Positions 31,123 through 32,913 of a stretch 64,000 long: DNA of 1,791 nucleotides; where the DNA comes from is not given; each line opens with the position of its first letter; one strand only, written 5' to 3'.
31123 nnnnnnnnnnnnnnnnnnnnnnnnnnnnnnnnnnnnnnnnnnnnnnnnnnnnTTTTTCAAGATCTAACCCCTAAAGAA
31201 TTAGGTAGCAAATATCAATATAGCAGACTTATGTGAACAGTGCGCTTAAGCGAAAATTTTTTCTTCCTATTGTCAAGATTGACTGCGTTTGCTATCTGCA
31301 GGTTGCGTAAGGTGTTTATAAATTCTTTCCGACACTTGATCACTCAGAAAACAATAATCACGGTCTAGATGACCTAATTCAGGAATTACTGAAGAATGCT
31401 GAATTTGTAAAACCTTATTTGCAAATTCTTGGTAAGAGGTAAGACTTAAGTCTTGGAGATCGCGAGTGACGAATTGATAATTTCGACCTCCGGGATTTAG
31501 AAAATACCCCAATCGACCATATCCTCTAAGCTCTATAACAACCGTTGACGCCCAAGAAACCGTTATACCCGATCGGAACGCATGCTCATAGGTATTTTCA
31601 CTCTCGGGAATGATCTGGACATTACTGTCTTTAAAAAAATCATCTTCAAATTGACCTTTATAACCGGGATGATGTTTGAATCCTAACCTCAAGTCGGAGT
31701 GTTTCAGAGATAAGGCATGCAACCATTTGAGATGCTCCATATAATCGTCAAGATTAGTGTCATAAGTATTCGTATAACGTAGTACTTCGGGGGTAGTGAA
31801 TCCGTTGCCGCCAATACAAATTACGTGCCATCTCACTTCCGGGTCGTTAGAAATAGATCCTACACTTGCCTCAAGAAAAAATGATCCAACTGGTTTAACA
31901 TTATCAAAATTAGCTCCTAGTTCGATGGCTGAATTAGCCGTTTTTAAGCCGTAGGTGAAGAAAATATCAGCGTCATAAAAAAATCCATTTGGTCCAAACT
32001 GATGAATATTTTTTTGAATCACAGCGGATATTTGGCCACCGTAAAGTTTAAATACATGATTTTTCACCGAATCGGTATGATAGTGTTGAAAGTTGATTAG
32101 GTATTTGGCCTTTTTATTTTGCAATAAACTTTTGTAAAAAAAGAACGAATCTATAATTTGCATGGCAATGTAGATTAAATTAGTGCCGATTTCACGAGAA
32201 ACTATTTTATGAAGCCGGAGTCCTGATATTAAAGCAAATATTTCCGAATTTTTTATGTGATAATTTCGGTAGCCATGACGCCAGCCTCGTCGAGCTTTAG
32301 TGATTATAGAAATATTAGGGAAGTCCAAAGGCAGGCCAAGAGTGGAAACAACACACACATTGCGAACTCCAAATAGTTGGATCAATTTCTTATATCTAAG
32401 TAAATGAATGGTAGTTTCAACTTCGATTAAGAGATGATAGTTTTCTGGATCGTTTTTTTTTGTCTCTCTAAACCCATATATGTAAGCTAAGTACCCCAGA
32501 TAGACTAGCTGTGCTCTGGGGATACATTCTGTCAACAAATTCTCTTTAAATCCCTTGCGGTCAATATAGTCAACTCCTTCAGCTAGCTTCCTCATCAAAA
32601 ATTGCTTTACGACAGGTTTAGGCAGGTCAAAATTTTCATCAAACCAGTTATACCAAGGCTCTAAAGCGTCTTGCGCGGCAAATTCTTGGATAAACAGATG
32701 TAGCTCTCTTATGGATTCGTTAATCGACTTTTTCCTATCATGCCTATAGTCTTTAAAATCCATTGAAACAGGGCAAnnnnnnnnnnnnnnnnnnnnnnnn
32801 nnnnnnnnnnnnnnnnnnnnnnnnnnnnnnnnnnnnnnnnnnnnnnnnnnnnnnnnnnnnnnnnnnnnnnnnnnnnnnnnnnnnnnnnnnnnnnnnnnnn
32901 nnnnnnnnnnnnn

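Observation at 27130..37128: Accessory island 1: unassigned pathway for a nucleotide-activated, aminated, methylated and possibly sulfated headgroup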

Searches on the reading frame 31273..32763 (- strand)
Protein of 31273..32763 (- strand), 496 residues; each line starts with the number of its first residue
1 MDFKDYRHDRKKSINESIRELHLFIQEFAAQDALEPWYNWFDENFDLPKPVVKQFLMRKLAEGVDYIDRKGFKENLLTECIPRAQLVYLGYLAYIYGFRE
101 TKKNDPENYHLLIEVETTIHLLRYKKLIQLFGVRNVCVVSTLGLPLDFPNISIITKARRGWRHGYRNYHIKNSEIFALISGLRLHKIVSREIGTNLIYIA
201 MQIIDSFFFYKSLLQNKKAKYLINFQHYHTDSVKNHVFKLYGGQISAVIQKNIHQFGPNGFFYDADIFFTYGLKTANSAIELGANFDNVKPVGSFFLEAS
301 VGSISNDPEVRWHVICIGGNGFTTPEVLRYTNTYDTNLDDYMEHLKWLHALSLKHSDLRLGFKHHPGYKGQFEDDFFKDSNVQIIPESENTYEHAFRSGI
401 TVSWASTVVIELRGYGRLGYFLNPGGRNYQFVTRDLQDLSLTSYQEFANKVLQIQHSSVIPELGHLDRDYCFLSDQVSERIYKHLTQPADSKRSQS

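Call 4: search_protein_families(library=pfam, proteins=[window:31273-32763:-], max_evalue=0.01)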
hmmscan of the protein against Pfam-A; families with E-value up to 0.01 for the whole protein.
window:31273-32763:- (496 aa): 0 families

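Call 5: search_protein_families(library=ncbifam, proteins=[window:31273-32763:-], max_evalue=0.01)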
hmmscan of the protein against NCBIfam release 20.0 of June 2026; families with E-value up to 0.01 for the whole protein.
window:31273-32763:- (496 aa): 0 families

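Call 7: find_encoding_contigs(protein=window:31273-32763:-, flank=10000, max_places=10)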
Protein window:31273-32763:- (496 aa): 8 contigs read that carry it; 6 places shown.
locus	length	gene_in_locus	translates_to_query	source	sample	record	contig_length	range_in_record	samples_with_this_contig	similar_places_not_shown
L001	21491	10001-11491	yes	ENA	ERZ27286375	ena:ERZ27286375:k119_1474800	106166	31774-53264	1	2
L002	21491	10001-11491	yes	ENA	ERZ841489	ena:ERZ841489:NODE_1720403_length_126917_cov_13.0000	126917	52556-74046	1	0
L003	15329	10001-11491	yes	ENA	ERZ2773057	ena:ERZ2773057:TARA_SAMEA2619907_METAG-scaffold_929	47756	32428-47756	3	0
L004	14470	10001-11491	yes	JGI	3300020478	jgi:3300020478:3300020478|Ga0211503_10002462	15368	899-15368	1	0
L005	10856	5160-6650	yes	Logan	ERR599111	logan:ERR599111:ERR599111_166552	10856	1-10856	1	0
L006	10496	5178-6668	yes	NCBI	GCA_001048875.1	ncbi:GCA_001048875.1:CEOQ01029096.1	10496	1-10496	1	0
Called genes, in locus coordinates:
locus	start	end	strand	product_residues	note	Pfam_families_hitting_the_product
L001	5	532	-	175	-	PF00578:AhpC-TSA, PF08534:Redoxin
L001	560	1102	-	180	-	PF00578:AhpC-TSA, PF08534:Redoxin, PF00085:Thioredoxin (weak), PF13098:Thioredoxin_2, PF13905:Thioredoxin_8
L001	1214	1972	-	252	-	PF10411:DsbC_N, PF13098:Thioredoxin_2, PF13462:Thioredoxin_4 (faint), PF01323:DSBA (faint)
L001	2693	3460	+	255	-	PF23441:SDR (weak), PF00106:adh_short, PF01370:Epimerase (weak), PF08659:KR, PF13561:adh_short_C2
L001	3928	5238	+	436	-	PF00478:IMPDH, PF00571:CBS (faint), PF01070:FMN_dh, PF03060:NMO (weak)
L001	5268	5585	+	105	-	PF06844:DUF1244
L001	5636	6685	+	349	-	PF01408:GFO_IDH_MocA, PF22725:GFO_IDH_MocA_C3, PF02894:GFO_IDH_MocA_C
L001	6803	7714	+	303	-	PF00892:EamA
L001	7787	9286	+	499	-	PF02310:B12-binding, PF04055:Radical_SAM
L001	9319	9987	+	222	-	PF02348:CTP_transf_3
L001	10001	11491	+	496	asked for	-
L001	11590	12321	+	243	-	PF13489:Methyltransf_23, PF13847:Methyltransf_31 (weak), PF08241:Methyltransf_11, PF08242:Methyltransf_12, PF13649:Methyltransf_25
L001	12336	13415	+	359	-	PF00155:Aminotran_1_2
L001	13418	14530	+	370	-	PF01266:DAO, PF03486:HI0933_like (faint), PF13450:NAD_binding_8 (weak)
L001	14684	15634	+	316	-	-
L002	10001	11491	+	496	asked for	-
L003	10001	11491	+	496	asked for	-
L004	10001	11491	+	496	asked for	-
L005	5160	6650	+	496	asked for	-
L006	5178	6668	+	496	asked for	-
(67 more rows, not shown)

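Call 8: search_solved_structures(query=window:31273-32763:-, max_evalue=10)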
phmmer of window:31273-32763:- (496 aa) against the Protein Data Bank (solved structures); distinct sequences matched with E-value up to 10: 0.

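Call 9: find_homologous_proteins(query=window:31273-32763:-, max_evalue=0.001)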
Query window:31273-32763:- (496 aa): 9 proteins with E <= 0.001 among 3583 candidates.
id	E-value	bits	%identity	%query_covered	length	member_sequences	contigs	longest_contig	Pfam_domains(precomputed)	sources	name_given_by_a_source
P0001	0.0e+0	1095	95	100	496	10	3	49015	-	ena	-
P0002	8.6e-219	745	65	100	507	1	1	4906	-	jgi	-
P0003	1.1e-134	468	48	91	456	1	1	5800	-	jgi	-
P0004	2.6e-104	368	40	97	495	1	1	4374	-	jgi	jgi:hypothetical protein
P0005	2.6e-103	364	40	96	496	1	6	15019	-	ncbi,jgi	jgi:hypothetical protein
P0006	1.5e-77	279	33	96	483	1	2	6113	-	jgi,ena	-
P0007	2.2e-53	200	34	76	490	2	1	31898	-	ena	-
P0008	1.3e-43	168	34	54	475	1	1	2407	-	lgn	-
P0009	9.9e-29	118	29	71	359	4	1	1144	-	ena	-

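Call 14: find_encoding_contigs(protein=P0005, flank=10000, max_places=4)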
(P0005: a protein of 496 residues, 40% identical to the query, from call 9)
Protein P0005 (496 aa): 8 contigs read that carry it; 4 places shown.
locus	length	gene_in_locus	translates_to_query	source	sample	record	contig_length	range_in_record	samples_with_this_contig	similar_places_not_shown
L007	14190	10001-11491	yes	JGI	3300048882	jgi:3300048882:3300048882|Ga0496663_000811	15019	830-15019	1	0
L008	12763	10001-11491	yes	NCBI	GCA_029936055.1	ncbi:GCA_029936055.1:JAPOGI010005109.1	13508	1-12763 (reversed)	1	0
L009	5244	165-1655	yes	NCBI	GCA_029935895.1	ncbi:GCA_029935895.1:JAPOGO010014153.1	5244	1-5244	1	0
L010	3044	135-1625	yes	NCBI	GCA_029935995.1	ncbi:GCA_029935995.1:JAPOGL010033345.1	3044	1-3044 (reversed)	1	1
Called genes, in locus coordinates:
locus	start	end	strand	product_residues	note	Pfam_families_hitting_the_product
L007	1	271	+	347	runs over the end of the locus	PF03102:NeuB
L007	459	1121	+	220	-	PF02348:CTP_transf_3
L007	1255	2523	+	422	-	PF16254:DUF4910, PF09940:DUF2172, PF16221:HTH_47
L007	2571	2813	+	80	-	PF00550:PP-binding (weak)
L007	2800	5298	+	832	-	PF00501:AMP-binding, PF13193:AMP-binding_C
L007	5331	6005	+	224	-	PF13578:Methyltransf_24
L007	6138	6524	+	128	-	-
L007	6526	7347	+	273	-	PF02522:Antibiotic_NAT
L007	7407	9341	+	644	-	-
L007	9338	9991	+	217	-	PF00702:Hydrolase, PF13419:HAD_2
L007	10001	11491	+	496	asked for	-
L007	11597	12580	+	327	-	PF00389:2-Hacid_dh, PF00899:ThiF (faint), PF02826:2-Hacid_dh_C, PF00670:AdoHcyase_NAD (weak)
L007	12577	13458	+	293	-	PF01073:3Beta_HSD, PF01370:Epimerase, PF02719:Polysacc_synt_2, PF04321:RmlD_sub_bind, PF05368:NmrA, PF13460:NAD_binding_10, PF16363:GDP_Man_Dehyd, PF07993:NAD_binding_4 (weak)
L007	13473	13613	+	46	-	-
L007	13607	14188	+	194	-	?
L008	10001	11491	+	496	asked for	-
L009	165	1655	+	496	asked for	-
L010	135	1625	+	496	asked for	-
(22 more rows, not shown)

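Call 15: find_encoding_contigs(protein=P0007, flank=10000, max_places=3)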
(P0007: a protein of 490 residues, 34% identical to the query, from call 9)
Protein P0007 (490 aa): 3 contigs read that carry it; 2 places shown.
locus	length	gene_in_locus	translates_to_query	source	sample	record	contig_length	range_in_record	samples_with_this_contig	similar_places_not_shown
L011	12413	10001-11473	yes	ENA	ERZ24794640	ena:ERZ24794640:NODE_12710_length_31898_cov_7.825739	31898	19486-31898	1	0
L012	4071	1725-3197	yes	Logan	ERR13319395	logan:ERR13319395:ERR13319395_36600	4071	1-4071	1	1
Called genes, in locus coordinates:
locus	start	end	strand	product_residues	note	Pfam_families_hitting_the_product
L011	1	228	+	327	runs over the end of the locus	PF01073:3Beta_HSD, PF01370:Epimerase, PF02719:Polysacc_synt_2, PF04321:RmlD_sub_bind (weak), PF07993:NAD_binding_4 (weak), PF13460:NAD_binding_10, PF16363:GDP_Man_Dehyd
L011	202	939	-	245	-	PF02348:CTP_transf_3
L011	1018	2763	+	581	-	-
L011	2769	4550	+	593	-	PF00664:ABC_membrane, PF03193:RsgA_GTPase (faint), PF00005:ABC_tran, PF13304:AAA_21 (faint)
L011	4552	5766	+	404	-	PF04464:Glyphos_transf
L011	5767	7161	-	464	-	PF05199:GMC_oxred_C (weak)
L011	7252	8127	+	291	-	PF01073:3Beta_HSD, PF01370:Epimerase, PF02719:Polysacc_synt_2, PF04321:RmlD_sub_bind, PF05368:NmrA, PF07993:NAD_binding_4 (faint), PF13460:NAD_binding_10, PF16363:GDP_Man_Dehyd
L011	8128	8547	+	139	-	PF07883:Cupin_2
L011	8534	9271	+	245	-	PF00106:adh_short, PF08659:KR (weak), PF13561:adh_short_C2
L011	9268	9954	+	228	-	PF02348:CTP_transf_3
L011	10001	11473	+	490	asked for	-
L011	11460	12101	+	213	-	PF00702:Hydrolase, PF13419:HAD_2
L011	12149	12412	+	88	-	?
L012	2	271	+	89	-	?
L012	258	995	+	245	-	PF00106:adh_short, PF08659:KR (weak), PF13561:adh_short_C2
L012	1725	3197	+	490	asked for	-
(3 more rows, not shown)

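Call 17: find_encoding_contigs(protein=P0002, flank=10000, max_places=3)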
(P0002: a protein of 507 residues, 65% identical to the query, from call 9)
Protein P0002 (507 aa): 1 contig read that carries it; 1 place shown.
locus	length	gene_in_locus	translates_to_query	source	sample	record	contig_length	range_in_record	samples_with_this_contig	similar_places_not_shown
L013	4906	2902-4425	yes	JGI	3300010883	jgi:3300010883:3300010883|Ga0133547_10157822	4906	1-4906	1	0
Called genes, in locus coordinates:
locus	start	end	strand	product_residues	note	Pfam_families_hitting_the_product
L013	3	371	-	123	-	?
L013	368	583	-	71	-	-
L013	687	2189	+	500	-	PF02310:B12-binding, PF04055:Radical_SAM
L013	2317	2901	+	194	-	-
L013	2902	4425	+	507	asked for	-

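Call 18: find_encoding_contigs(protein=P0006, flank=10000, max_places=3)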
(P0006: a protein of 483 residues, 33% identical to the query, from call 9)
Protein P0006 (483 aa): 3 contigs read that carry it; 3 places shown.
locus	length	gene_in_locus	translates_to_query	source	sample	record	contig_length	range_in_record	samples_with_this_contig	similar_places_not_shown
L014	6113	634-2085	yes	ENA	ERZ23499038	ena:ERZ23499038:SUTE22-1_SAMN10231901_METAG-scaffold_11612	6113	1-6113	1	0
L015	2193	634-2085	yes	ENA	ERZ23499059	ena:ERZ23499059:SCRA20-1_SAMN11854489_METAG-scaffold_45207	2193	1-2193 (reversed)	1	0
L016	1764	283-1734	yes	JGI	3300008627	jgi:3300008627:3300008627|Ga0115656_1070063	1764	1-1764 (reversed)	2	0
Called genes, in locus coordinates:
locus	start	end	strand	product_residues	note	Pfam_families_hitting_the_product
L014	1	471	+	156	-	PF00393:6PGD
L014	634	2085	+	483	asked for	-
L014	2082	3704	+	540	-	PF00682:HMGL-like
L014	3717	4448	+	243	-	PF02348:CTP_transf_3, PF12804:NTP_transf_3 (weak)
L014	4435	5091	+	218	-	PF00702:Hydrolase, PF13419:HAD_2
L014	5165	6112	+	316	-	?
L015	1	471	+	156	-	PF00393:6PGD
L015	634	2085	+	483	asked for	-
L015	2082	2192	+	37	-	?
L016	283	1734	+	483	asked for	-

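Call 19: find_encoding_contigs(protein=P0003, flank=10000, max_places=3)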
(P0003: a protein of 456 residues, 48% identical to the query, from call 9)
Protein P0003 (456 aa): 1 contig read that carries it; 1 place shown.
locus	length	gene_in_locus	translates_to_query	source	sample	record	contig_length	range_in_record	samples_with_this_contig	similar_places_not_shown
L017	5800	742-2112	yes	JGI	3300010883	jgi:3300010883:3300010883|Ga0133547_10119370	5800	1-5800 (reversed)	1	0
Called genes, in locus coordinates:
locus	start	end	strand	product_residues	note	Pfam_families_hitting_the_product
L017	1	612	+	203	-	?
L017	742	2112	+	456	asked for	-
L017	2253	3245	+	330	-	PF01073:3Beta_HSD, PF01370:Epimerase, PF02719:Polysacc_synt_2, PF04321:RmlD_sub_bind, PF07993:NAD_binding_4 (faint), PF13460:NAD_binding_10 (weak), PF16363:GDP_Man_Dehyd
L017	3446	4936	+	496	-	PF02310:B12-binding, PF04055:Radical_SAM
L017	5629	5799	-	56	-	?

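Call 20: predict_structure(alignment_id=A1)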
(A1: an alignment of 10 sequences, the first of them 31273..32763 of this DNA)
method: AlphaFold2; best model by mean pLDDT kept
length: 496 residues; sequences in the alignment: 10
mean_pLDDT: 80.4   pTM: 0.82
mean pLDDT of the five models: 80.4, 79.8, 79.8, 79.7, 77.5
residues with pLDDT >= 90: 196; 70-90: 196; 50-70: 60; < 50: 44
segments of 3 or more residues with pLDDT < 50: 160-164, 255-259, 298-305, 321-336, 490-496
pLDDT, mean of each block of 10 residues (from residue 1): 73 72 90 97 96 91 71 88 94 87 86 87 90 94 82 72 61 92 96 94 92 92 74 93 91 55 83 73 81 62 54 82 39 53 91 93 72 88 84 83 82 81 79 77 94 86 60 80 81 31
secondary structure, 60 per line:
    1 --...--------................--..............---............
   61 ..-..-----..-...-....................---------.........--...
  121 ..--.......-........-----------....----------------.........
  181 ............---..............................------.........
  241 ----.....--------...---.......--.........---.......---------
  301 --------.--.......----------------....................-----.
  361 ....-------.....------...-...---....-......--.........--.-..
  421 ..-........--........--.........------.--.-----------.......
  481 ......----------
elements in order: H14-29 H32-45 H49-62 H78-97 E107-115 H118-122 H125-131 E136-140 E152-155 H172-192 H196-216 E217-225 H232-240 E245-249 E264-270 H273-281 E285-291 E312-318 H335-354 E360-364 H372-376 E383-385 H393-396 E398-403 H406-414 E419-422 H424-431 H434-439 H444-452 H474-486

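Call 22: search_protein_representatives(alignment_id=A1)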
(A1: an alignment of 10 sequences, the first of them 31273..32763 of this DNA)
Query: 10 sequences, 487 profile positions. Proteins with E-value up to 0.001 (for the whole library): 451; up to 1e-10: 287; up to 1e-30: 186. The best 150 are listed.
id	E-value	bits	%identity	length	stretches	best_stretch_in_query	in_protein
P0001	6.2e-220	747.8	-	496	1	5-486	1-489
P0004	6.3e-212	721.4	-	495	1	5-484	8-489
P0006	4.1e-196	669.2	-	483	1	6-483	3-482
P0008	7.4e-164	562.8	-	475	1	9-482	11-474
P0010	5.4e-147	507.2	-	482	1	5-485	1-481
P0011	2.7e-139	481.9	-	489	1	5-483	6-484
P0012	5.9e-134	464.2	-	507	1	4-484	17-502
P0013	4.1e-127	441.7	-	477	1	12-483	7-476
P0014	7.3e-126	437.5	-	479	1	11-483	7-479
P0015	4.6e-123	428.3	-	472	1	13-483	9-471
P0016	1.4e-122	426.7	-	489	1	2-484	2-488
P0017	1.6e-122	426.5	-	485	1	5-484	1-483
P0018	5.4e-117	408.3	-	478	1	8-484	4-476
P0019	3.6e-116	405.6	-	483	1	13-482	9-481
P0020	2.5e-113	396.2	-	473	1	14-484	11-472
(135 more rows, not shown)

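Call 23: fold_search(model_id=the predicted structure, library=pdb)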
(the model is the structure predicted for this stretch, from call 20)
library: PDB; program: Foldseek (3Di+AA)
matches with E <= 10: 1037; with E <= 0.001: 62
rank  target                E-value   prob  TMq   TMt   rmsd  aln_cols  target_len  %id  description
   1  3beo_A                2.4e-07  1.00  0.42  0.53  11.1       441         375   11  A Structural Basis for the allosteric regulation of non-hydrolyzing UDP-GlcNAc 2-epimerases (released 2008-02-19)
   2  3ot5_C                9.1e-07  1.00  0.40  0.50   9.2       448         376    9  2.2 Angstrom Resolution Crystal Structure of putative UDP-N-acetylglucosamine 2-epimerase from Listeria monocytogenes (released 2010-09-22)
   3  4fkz_A                1.1e-06  1.00  0.39  0.48  11.5       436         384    9  Crystal structure of Bacillus subtilis UDP-GlcNAc 2-epimerase in complex with UDP-GlcNAc and UDP (released 2013-05-08)
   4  4fkz_B                1.5e-06  1.00  0.40  0.50  11.6       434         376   10  Crystal structure of Bacillus subtilis UDP-GlcNAc 2-epimerase in complex with UDP-GlcNAc and UDP (released 2013-05-08)
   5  5enz_A                2.2e-06  1.00  0.44  0.57   6.9       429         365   10  S. aureus MnaA-UDP co-structure (released 2016-04-27)
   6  8sya_A                3.1e-06  1.00  0.40  0.53   8.3       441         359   12  X-ray crystal structure of UDP-2,3-diacetamido-2,3-dideoxy-glucuronic acid-2-epimerase from Thermus thermophilus strai (released 2023-09-13)
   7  5enz_B                3.5e-06  1.00  0.41  0.52  11.3       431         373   10  S. aureus MnaA-UDP co-structure (released 2016-04-27)
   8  3hbn                  3.7e-06  1.00  0.32  0.51  11.1       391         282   11  Crystal structure PseG-UDP complex from Campylobacter jejuni (released 2009-05-26)
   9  8sye_A                6.1e-06  1.00  0.42  0.54   7.1       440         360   12  X-ray crystal structure of UDP-2,3-diacetamido-2,3-dideoxy-glucuronic acid-2-epimerase from Thermus thermophilus strai (released 2023-09-13)
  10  5wcn_A                6.1e-06  1.00  0.38  0.48  10.7       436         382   11  Structure of a bacterial polysialyltransferase in complex with CDP (released 2017-08-02)
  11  8qoy                  6.4e-06  1.00  0.41  0.22  15.3       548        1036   14  Capsular polysaccharide synthesis multienzyme of Actinobacillus Pleuropneumoniae serotype 3 (released 2024-07-03)
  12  3ot5_A                7.2e-06  1.00  0.47  0.61   6.3       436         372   10  2.2 Angstrom Resolution Crystal Structure of putative UDP-N-acetylglucosamine 2-epimerase from Listeria monocytogenes (released 2010-09-22)
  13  1o6c_B                7.2e-06  1.00  0.44  0.57   7.1       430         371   10  Crystal structure of UDP-N-acetylglucosamine 2-epimerase (released 2003-11-25)
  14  8sxw_A                7.6e-06  1.00  0.46  0.60   6.7       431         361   12  X-ray crystal structure of UDP- 2,3-diacetamido-2,3-dideoxy-glucuronic acid-2-epimerase from Thermus thermophilus stra (released 2023-09-13)
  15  1f6d_A                8.0e-06  1.00  0.46  0.58   7.8       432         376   11  THE STRUCTURE OF UDP-N-ACETYLGLUCOSAMINE 2-EPIMERASE FROM E. COLI. (released 2000-12-13)
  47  8a0m_A                8.9e-05  1.00  0.36  0.19   9.4       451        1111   10  Capsular polysaccharide synthesis multienzyme in complex with capsular polymer fragment (released 2023-04-26)
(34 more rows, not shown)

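Call 26: find_related_loci(query=A1, collection=genome_contigs, flank=10000)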
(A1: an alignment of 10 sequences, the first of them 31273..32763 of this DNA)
Query A1 (496 aa) in genome_contigs; peptide patterns used: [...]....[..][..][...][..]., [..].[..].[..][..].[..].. (x = any residue, [..] = any of these).
54 stretches matched a pattern, but none encodes a relative of the query by tblastn (E <= 1e-3).

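Call 40: search_solved_structures(query=A2, max_evalue=10, show_alignments=3)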
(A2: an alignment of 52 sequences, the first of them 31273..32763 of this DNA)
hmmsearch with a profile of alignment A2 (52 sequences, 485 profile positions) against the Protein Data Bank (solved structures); distinct sequences matched with E-value up to 10: 0.

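Call 41: search_protein_families(library=pfam, alignment_id=A2, max_evalue=1)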
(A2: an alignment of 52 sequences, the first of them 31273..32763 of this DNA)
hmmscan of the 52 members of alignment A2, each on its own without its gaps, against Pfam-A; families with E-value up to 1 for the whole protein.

A. member 1, window:31273-32763:- (496 aa): 0 families

B. families by the number of members that match (of 52 scanned): 21 families
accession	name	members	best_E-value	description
PF05159.20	Capsule_synth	3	0.00089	Capsule polysaccharide biosynthesis protein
PF22436.1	PilE_C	2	0.021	PilE, C-terminal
PF00149.33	Metallophos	1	2.6e-05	Calcineurin-like phosphoesterase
PF02350.25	Epimerase_2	1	0.00025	UDP-N-acetylglucosamine 2-epimerase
PF10567.14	Nab6_mRNP_bdg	1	0.0087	RNA-recognition motif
PF18843.6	LPD28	1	0.023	Large polyvalent protein associated domain 28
PF12452.13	DUF3685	1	0.024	Protein of unknown function (DUF3685)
PF02699.20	YajC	1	0.025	Preprotein translocase subunit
PF10360.14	DUF2433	1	0.028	Protein of unknown function (DUF2433)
PF07761.17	DUF1617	1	0.047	Protein of unknown function (DUF1617)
PF02406.22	MmoB_DmpM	1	0.051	MmoB/DmpM family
PF15307.11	SPACA7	1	0.086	Sperm acrosome-associated protein 7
PF25318.1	WH_GDS1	1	0.13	GDS1 winged helix domain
PF04934.19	Med6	1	0.14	MED6 mediator sub complex component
PF09087.17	Cyc-maltodext_N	1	0.15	Cyclomaltodextrinase, N-terminal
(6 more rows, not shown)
